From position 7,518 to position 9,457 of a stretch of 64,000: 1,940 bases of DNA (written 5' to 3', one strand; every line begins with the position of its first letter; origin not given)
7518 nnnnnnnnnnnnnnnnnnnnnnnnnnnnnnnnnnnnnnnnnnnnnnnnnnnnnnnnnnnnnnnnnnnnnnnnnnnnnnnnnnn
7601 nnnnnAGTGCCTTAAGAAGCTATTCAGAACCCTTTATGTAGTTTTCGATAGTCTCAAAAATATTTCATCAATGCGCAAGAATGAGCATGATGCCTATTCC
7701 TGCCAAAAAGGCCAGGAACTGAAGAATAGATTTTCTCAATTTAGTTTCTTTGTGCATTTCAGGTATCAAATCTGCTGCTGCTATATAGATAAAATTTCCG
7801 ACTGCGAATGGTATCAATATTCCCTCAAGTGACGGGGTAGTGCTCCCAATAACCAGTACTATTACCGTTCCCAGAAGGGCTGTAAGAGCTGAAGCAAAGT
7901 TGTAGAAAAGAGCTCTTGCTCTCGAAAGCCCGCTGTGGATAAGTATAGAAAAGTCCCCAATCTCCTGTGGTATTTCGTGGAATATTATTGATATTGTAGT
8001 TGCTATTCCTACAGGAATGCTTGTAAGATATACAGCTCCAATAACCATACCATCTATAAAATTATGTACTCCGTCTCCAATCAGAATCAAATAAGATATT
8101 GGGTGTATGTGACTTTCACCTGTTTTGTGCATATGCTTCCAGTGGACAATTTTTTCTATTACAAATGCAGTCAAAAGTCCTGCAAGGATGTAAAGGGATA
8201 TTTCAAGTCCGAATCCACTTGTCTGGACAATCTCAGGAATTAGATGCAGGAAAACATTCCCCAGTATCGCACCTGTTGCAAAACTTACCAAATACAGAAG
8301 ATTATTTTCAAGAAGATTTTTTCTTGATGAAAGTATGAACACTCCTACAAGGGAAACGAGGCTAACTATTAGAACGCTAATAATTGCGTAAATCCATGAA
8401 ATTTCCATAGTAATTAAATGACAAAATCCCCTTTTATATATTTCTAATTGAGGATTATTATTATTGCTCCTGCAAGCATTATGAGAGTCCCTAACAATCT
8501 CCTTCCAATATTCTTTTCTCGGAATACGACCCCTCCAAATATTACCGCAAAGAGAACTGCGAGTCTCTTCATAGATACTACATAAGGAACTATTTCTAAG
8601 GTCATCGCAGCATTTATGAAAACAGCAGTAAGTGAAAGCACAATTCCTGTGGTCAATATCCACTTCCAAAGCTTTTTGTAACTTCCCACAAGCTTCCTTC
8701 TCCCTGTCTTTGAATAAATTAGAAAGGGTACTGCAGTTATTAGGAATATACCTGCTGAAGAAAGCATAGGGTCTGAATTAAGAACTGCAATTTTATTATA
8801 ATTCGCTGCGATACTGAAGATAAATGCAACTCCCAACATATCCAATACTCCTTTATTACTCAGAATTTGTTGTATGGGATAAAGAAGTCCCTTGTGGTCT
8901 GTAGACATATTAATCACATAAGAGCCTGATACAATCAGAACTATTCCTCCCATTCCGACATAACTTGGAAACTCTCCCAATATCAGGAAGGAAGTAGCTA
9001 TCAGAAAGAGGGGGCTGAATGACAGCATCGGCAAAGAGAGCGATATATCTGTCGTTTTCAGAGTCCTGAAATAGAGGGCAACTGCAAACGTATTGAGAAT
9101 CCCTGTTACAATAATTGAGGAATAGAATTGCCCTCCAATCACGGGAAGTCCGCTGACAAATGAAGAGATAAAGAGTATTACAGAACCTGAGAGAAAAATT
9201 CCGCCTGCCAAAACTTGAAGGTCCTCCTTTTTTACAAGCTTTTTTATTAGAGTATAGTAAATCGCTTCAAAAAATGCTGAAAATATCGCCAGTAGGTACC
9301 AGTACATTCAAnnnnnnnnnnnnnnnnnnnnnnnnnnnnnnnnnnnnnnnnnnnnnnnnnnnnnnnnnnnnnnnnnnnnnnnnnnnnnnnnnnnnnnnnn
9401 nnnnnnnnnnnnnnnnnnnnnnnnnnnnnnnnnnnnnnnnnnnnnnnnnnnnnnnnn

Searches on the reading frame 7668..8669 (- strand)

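Call 26: search_protein_families(library=pfam, proteins=[window:7668-8669:-], max_evalue=0.001)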
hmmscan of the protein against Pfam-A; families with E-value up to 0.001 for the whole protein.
window:7668-8669:- (333 aa): 1 family
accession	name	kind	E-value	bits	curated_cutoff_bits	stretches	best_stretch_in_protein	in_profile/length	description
PF02535.28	Zip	-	2e-49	169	35.1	2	186-332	172-323/323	ZIP Zinc transporter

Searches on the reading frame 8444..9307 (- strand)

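Call 26: search_protein_families(library=pfam, proteins=[window:8444-9307:-], max_evalue=0.001)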
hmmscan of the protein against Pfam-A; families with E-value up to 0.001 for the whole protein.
window:8444-9307:- (287 aa): 2 families
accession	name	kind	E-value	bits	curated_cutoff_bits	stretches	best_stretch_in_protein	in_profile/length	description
PF00892.27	EamA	-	3.7e-26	92.5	28.2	2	2-133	2-134/135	EamA-like transporter family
PF03151.22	TPT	-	1.5e-05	25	30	0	2-131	9-134/291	Triose-phosphate Transporter family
